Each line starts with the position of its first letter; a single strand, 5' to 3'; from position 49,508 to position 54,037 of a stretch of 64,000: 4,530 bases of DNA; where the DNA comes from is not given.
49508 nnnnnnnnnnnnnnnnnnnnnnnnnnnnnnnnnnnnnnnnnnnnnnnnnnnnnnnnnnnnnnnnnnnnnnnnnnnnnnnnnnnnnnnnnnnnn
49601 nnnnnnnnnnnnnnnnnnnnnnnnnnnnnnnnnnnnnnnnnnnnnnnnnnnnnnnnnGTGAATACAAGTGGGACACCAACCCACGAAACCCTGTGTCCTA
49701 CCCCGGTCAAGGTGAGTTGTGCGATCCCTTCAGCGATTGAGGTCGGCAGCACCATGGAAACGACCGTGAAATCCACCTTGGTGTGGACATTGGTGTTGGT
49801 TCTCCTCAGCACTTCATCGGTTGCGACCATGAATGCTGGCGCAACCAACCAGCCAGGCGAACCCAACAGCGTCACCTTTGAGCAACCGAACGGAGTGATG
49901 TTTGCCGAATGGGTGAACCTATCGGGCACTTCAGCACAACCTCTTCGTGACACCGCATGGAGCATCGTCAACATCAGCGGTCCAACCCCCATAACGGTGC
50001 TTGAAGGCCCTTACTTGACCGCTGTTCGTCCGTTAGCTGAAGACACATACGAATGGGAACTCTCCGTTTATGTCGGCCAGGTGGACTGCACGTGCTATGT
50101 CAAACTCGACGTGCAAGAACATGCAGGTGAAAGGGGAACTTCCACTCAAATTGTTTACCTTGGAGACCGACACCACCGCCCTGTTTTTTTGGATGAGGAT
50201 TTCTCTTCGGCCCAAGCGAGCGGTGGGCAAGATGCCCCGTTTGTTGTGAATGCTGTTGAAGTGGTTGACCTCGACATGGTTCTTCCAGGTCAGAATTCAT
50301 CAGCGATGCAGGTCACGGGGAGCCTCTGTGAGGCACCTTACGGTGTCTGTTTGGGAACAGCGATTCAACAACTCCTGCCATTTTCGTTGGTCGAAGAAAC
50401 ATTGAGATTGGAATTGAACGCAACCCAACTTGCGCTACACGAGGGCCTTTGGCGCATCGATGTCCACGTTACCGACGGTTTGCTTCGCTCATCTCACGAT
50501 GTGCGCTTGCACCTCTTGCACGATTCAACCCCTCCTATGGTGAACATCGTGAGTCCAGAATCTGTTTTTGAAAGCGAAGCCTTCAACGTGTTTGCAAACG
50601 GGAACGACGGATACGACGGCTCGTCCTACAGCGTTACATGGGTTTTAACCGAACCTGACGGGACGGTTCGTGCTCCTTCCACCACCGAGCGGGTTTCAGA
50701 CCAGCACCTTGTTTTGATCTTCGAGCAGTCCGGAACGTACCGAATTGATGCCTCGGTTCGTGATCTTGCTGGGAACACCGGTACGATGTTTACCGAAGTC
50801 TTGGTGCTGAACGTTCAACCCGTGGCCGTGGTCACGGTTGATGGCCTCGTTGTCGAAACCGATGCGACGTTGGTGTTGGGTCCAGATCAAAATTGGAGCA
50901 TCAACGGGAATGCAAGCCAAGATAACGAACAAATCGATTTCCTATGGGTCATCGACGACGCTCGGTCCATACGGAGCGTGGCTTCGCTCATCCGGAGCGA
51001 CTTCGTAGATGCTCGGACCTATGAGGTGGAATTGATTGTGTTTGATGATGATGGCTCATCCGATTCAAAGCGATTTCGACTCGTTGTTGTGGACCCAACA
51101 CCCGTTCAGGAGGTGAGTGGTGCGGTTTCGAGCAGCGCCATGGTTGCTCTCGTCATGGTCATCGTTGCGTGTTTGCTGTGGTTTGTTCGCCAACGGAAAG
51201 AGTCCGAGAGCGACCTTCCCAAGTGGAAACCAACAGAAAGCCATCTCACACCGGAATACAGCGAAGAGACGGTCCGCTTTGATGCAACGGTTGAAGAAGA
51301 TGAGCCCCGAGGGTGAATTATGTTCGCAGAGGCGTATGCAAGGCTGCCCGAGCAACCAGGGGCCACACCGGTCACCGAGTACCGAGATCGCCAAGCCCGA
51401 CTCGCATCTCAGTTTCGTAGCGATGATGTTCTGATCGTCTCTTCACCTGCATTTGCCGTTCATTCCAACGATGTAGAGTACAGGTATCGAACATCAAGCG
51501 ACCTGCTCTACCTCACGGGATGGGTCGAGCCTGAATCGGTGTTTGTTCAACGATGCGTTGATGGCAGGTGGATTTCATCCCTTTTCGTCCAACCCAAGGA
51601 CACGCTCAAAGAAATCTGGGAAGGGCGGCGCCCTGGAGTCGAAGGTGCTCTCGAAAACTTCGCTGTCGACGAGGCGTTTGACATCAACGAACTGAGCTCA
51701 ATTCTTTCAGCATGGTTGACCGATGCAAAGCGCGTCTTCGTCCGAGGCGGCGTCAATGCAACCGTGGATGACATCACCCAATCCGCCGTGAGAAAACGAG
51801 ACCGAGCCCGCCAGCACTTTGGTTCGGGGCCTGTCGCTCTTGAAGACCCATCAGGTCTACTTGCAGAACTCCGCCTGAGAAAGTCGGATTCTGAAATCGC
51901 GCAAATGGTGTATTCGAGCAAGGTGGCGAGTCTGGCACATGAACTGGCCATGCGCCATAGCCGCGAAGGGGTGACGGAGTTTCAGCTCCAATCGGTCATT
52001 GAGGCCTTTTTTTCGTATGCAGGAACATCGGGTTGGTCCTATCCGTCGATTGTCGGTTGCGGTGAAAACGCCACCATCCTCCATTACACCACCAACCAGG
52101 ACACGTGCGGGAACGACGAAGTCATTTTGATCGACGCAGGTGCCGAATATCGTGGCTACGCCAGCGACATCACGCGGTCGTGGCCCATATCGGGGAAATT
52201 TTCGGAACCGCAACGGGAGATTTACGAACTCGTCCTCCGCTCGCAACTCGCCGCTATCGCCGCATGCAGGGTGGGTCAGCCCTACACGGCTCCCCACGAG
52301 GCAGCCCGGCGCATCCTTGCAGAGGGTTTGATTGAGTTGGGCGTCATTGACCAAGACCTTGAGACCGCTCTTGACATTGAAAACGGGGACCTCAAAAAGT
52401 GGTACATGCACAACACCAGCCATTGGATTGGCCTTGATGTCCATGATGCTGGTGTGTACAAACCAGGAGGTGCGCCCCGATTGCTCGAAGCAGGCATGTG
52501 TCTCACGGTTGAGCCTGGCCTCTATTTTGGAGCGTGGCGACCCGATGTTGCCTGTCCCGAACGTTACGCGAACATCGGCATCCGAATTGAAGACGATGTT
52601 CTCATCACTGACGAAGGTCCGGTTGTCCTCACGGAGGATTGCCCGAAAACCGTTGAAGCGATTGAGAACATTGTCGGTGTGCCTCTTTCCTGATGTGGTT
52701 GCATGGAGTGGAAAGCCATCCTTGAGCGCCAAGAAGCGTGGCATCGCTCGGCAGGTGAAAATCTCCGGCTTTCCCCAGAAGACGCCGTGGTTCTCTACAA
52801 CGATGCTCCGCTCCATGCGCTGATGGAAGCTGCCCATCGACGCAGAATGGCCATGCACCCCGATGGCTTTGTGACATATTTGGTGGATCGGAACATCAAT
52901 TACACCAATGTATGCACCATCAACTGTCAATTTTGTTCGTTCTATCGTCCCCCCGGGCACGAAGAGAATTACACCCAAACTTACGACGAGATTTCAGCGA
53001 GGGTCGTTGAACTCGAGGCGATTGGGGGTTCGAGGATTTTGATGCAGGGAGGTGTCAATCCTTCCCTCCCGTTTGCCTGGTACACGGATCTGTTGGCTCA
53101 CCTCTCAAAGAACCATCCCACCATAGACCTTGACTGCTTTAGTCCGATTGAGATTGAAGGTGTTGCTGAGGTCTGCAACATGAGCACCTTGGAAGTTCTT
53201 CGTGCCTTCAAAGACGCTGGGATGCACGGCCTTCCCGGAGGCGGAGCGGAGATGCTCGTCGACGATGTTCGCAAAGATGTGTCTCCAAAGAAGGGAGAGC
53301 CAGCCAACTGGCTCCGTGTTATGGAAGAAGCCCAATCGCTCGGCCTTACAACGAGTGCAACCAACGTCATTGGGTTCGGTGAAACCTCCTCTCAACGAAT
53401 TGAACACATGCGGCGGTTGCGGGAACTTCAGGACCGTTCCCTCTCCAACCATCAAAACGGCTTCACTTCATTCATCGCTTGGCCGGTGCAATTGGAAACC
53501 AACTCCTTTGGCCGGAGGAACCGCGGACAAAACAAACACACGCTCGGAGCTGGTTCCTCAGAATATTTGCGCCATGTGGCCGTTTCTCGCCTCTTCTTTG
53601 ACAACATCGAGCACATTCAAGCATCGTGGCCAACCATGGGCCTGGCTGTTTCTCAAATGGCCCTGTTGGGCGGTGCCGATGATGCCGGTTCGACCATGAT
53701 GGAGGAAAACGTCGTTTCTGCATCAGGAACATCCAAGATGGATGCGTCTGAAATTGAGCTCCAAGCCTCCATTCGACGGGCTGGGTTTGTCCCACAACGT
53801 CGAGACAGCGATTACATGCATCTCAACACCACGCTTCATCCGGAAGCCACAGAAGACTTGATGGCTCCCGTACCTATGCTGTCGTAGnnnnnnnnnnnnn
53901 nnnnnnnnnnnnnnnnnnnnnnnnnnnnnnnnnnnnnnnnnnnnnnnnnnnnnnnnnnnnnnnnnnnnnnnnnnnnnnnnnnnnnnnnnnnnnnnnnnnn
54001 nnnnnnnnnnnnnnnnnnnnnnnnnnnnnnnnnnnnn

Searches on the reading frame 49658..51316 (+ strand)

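Call 70: search_protein_families(library=pfam, proteins=[window:49658-51316:+], max_evalue=0.00001)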
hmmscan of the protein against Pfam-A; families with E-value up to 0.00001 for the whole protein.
window:49658-51316:+ (552 aa): 1 family
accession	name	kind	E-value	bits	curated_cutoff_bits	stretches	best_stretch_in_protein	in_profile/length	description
PF18911.6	PKD_4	-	5.2e-09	36.5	27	0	291-376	2-78/85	PKD domain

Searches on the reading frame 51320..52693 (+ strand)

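Call 70: search_protein_families(library=pfam, proteins=[window:51320-52693:+], max_evalue=0.00001)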
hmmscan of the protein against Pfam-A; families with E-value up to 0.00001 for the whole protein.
window:51320-52693:+ (457 aa): 2 families
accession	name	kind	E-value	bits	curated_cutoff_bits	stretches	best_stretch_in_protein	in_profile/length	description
PF00557.29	Peptidase_M24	-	2.7e-58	197.6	23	1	195-431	2-208/208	Metallopeptidase family M24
PF05195.22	AMP_N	-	2.7e-28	98.6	24.6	1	21-140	1-121/121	Aminopeptidase P, N-terminal domain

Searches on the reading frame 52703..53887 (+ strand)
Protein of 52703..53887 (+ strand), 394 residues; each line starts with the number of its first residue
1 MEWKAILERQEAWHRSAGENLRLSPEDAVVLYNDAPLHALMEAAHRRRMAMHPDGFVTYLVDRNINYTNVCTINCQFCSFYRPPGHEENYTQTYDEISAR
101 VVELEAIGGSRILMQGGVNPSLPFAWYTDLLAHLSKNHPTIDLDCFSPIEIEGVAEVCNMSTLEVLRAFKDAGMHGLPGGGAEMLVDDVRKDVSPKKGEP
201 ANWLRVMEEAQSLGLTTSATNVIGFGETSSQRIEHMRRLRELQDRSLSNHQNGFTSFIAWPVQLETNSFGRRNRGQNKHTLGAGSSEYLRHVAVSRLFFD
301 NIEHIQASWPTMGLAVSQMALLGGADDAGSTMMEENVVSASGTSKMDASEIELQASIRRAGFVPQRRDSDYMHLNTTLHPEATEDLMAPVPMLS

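Call 70: search_protein_families(library=pfam, proteins=[window:52703-53887:+], max_evalue=0.00001)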
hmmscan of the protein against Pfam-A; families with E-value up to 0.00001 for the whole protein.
window:52703-53887:+ (394 aa): 2 families
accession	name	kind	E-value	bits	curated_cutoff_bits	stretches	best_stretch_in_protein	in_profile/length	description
PF19288.4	CofH_C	-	4.8e-30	104.4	27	1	252-376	2-121/125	CofH/MqnC C-terminal region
PF04055.27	Radical_SAM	-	9.1e-18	65.4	29.5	1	65-238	1-165/166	Radical SAM superfamily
